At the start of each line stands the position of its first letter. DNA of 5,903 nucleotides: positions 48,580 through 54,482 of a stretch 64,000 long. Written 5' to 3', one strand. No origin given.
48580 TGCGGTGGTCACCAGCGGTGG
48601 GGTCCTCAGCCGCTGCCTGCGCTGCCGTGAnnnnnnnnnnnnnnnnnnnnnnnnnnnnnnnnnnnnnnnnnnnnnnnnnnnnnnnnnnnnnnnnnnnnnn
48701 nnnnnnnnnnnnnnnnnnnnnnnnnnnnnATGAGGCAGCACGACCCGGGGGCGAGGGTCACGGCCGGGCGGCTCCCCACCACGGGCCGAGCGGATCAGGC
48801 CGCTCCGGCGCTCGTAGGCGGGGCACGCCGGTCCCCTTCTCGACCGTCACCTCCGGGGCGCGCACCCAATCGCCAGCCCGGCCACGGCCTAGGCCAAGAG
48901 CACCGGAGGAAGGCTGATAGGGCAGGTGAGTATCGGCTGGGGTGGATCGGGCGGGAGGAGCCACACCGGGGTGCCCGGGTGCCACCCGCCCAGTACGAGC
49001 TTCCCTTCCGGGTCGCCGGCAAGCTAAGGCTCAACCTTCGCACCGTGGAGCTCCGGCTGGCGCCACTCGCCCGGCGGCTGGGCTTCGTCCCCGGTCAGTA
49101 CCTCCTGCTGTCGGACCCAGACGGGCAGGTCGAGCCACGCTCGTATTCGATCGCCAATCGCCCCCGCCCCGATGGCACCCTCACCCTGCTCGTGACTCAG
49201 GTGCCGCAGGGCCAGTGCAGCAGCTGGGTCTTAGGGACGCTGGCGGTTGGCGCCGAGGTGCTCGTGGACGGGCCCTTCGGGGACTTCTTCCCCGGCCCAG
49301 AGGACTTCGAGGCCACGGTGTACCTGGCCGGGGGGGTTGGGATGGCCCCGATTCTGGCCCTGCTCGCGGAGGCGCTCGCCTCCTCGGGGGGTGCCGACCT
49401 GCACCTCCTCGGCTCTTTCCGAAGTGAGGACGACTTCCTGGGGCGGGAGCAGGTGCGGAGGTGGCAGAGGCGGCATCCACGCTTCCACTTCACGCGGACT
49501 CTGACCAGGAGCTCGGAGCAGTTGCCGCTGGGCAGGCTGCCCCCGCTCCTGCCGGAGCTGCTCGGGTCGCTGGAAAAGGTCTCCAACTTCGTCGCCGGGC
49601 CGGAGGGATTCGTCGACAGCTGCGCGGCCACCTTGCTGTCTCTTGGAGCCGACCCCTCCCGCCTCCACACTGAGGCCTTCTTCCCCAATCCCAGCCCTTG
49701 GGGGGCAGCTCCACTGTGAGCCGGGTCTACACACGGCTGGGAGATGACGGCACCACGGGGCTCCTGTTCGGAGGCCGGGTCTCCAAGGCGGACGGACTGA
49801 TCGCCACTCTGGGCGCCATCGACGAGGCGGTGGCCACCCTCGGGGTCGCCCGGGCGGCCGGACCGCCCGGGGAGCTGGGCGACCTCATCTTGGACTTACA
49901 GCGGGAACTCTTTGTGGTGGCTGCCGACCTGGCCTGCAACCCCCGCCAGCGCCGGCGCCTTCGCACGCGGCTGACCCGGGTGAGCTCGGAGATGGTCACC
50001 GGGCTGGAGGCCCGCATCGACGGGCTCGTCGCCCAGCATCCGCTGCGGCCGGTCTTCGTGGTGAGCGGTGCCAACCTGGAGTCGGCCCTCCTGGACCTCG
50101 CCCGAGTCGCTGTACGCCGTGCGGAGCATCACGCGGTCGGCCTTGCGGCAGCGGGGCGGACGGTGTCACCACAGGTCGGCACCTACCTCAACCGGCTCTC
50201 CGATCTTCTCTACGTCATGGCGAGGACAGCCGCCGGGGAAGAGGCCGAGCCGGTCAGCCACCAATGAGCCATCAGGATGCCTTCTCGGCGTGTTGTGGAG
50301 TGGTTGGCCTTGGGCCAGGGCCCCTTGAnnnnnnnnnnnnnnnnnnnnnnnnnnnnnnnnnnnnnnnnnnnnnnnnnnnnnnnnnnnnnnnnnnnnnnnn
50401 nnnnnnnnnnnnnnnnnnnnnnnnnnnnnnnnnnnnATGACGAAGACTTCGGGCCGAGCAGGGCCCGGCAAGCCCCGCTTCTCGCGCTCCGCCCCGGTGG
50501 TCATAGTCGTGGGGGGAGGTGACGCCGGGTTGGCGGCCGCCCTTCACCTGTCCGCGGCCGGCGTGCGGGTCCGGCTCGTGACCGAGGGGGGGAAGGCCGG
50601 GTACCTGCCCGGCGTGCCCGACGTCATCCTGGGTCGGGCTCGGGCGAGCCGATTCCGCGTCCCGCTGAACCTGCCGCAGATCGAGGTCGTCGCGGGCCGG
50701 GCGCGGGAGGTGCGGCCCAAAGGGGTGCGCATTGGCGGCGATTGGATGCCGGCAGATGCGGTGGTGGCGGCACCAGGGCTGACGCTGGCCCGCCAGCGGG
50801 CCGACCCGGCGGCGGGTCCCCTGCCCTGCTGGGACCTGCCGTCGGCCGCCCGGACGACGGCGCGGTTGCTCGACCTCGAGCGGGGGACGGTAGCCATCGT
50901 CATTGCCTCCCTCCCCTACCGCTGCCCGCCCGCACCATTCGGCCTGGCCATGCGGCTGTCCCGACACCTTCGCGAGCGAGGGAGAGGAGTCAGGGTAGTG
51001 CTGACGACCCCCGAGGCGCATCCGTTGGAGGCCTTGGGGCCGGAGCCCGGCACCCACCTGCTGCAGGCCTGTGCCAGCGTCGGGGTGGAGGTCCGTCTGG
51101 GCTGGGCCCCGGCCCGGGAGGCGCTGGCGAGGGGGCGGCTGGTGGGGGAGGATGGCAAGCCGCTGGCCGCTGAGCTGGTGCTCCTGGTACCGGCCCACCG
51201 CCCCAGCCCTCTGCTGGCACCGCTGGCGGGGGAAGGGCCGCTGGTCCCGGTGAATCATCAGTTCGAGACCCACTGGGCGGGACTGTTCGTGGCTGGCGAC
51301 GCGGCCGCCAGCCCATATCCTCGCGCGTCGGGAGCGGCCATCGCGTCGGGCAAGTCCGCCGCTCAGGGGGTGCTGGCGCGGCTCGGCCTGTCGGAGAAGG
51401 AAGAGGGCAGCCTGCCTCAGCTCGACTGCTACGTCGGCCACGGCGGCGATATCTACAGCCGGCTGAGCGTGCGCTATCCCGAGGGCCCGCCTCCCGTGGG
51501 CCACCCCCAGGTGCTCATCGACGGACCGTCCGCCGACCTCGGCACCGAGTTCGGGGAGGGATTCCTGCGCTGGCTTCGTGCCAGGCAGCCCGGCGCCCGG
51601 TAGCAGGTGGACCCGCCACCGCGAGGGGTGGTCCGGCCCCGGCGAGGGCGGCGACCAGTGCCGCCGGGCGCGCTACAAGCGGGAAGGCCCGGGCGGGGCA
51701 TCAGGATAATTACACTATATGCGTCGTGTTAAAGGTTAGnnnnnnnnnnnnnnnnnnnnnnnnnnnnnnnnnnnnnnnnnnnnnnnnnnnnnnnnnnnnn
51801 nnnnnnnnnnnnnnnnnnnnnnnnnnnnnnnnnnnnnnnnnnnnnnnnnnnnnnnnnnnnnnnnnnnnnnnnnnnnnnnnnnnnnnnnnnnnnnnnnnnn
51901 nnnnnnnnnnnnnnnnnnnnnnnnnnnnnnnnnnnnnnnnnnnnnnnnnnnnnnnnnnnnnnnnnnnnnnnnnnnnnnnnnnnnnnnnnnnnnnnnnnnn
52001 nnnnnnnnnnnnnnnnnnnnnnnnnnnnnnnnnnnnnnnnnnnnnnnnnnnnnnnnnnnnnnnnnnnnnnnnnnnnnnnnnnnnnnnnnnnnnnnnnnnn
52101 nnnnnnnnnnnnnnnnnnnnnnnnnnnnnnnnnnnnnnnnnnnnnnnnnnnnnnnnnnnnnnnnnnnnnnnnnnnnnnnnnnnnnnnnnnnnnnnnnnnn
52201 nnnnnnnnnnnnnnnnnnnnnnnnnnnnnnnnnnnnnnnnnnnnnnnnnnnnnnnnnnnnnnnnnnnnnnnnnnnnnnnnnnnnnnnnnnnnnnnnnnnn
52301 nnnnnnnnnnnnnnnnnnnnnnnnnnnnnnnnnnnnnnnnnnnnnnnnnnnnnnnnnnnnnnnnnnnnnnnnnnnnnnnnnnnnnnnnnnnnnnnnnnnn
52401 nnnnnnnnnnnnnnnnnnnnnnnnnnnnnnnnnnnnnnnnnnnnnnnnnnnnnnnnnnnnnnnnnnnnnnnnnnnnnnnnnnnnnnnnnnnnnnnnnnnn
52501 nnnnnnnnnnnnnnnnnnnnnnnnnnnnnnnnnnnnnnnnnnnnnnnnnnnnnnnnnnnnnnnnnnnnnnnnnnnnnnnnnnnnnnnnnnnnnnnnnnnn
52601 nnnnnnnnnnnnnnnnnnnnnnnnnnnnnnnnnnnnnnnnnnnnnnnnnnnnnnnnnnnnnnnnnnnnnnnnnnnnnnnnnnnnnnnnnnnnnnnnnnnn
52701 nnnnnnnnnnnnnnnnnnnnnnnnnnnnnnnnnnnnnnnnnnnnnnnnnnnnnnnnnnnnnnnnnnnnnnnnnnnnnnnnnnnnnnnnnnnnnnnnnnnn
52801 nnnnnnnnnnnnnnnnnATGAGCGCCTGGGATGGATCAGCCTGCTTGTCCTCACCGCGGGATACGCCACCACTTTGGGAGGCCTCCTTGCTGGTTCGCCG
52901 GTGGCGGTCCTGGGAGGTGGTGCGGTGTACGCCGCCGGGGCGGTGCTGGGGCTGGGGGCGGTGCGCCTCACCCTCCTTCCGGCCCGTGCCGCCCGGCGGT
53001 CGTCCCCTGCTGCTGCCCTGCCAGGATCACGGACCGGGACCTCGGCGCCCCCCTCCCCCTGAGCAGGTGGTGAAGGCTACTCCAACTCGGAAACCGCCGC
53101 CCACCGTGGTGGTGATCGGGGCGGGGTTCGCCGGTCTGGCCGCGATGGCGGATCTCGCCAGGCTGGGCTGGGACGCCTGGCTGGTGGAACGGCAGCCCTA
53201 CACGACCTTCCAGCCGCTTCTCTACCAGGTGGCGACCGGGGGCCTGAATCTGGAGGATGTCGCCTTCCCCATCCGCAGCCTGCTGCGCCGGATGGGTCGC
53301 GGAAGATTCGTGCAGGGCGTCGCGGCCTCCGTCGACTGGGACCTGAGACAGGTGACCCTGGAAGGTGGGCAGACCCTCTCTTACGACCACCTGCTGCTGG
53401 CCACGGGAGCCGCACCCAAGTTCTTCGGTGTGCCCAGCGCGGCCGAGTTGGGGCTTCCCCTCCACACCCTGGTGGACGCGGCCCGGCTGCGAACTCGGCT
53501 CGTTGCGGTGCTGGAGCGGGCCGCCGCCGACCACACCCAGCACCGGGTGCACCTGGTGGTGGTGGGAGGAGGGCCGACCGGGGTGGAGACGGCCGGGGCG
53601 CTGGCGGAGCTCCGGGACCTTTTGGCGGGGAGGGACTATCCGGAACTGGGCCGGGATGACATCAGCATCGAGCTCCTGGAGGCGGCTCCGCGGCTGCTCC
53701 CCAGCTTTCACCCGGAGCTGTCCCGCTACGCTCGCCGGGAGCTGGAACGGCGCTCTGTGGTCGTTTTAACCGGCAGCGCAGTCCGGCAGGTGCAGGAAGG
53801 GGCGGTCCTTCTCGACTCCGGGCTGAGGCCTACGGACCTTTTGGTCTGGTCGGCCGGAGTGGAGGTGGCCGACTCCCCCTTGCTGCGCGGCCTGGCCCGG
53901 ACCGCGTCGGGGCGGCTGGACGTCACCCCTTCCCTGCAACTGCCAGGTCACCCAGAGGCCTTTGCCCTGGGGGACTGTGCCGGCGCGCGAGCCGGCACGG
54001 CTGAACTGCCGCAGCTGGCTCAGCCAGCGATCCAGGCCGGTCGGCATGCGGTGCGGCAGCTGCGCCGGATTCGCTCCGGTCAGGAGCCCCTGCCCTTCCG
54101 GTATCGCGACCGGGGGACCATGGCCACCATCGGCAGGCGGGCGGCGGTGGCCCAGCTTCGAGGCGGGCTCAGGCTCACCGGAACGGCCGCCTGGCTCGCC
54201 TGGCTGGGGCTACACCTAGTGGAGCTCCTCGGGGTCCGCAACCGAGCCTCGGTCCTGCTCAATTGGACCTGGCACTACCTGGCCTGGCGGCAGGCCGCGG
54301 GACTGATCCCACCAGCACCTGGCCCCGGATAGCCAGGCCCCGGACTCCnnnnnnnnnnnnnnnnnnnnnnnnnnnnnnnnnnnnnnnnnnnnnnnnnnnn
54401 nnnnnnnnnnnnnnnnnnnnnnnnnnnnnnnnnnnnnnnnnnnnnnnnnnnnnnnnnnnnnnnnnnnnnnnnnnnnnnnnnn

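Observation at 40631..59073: Two paralogous wHTH regulators with a conserved C-terminal Cys/His motif, each adjacent to a Rieske protein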

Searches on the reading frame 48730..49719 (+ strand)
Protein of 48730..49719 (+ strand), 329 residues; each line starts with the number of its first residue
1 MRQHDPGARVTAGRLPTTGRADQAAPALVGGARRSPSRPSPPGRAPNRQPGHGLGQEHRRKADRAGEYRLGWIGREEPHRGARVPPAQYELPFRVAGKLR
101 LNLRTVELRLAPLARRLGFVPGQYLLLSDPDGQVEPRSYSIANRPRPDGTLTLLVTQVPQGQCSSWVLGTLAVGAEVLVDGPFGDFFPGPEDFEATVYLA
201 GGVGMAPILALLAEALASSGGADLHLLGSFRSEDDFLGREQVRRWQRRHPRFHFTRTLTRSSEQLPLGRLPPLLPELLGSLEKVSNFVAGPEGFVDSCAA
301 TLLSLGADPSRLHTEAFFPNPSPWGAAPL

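Call 59: search_protein_families(library=pfam, proteins=[window:48730-49719:+], max_evalue=0.001)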
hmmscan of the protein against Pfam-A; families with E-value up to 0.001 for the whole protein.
window:48730-49719:+ (329 aa): 2 families
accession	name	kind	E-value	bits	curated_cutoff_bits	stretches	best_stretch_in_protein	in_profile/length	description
PF00970.30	FAD_binding_6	-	5e-11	43.2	21.1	1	102-186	13-97/99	Oxidoreductase FAD-binding domain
PF00175.26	NAD_binding_1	-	4.6e-08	34.1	22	1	199-297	2-106/109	Oxidoreductase NAD-binding domain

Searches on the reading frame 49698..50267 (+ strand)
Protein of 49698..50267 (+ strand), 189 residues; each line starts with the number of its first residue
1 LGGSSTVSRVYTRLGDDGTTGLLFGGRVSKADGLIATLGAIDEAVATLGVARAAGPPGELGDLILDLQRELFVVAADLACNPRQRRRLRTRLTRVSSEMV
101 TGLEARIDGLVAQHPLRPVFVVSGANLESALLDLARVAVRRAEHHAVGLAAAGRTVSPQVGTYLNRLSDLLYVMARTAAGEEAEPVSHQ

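Call 59: search_protein_families(library=pfam, proteins=[window:49698-50267:+], max_evalue=0.001)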
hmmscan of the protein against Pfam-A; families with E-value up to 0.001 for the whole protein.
window:49698-50267:+ (189 aa): 1 family
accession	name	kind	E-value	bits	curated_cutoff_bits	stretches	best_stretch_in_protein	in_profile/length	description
PF01923.23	Cob_adeno_trans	-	4.3e-41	141.2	24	1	10-178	1-171/171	Cobalamin adenosyltransferase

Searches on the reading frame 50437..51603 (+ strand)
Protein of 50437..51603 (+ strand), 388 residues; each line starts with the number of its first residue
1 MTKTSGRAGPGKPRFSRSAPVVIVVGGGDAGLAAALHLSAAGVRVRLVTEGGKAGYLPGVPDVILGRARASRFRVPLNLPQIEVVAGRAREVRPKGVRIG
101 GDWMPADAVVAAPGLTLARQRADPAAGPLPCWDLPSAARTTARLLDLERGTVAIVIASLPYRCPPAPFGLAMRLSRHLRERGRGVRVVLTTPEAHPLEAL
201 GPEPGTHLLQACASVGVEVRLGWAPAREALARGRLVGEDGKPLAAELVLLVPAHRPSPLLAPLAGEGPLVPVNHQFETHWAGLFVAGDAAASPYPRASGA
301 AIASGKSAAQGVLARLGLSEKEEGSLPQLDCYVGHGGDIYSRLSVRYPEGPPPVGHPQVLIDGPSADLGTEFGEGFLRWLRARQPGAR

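Call 13: search_protein_families(library=pfam, proteins=[window:50437-51603:+], max_evalue=0.001)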
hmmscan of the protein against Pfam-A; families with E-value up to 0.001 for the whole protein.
window:50437-51603:+ (388 aa): 4 families
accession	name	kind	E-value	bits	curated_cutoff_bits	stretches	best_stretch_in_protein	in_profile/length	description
PF07992.20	Pyr_redox_2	-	5.4e-12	46.2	26.1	1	22-75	3-57/291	Pyridine nucleotide-disulphide oxidoreductase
PF21706.3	FCSD_central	-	0.00014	22.3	27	1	149-190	14-55/116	Sulfide dehydrogenase [flavocytochrome c] flavoprotein chain, central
PF01134.28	GIDA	-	0.00017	21.2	22.1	1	22-50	2-30/391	Glucose inhibited division protein A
PF01494.25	FAD_binding_3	-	0.00079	19.2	22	1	22-50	4-32/349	FAD binding domain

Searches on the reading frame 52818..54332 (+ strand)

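Call 13: search_protein_families(library=pfam, proteins=[window:52818-54332:+], max_evalue=0.001)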
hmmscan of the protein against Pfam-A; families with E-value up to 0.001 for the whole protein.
window:52818-54332:+ (504 aa): 9 families
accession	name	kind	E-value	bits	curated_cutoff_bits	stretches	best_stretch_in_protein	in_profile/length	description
PF07992.20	Pyr_redox_2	-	7.3e-44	150.8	26.1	1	96-408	2-291/291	Pyridine nucleotide-disulphide oxidoreductase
PF00070.33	Pyr_redox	-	6.2e-13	49.5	22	1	245-327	1-68/82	Pyridine nucleotide-disulphide oxidoreductase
PF22366.1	NDH2_C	-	4.4e-08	33.6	27.7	1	432-491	2-61/62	NDH2 C-terminal domain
PF01266.30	DAO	-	4.3e-07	30.2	27.9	1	97-127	2-32/353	FAD dependent oxidoreductase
PF01494.25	FAD_binding_3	-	7e-05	22.6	22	0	96-130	3-37/349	FAD binding domain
PF13450.12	NAD_binding_8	-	7.1e-05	23.4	21.9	0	99-128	1-30/68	NAD(P)-binding Rossmann-like domain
PF01134.28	GIDA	-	7.7e-05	22.3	22.1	0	96-129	1-33/391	Glucose inhibited division protein A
PF13454.12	NAD_binding_9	-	0.00011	22.7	21.8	0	247-291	1-34/155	FAD-NAD(P)-binding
PF03486.20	HI0933_like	-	0.00046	20.1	50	0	96-168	2-73/244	HI0933-like protein Rossmann domain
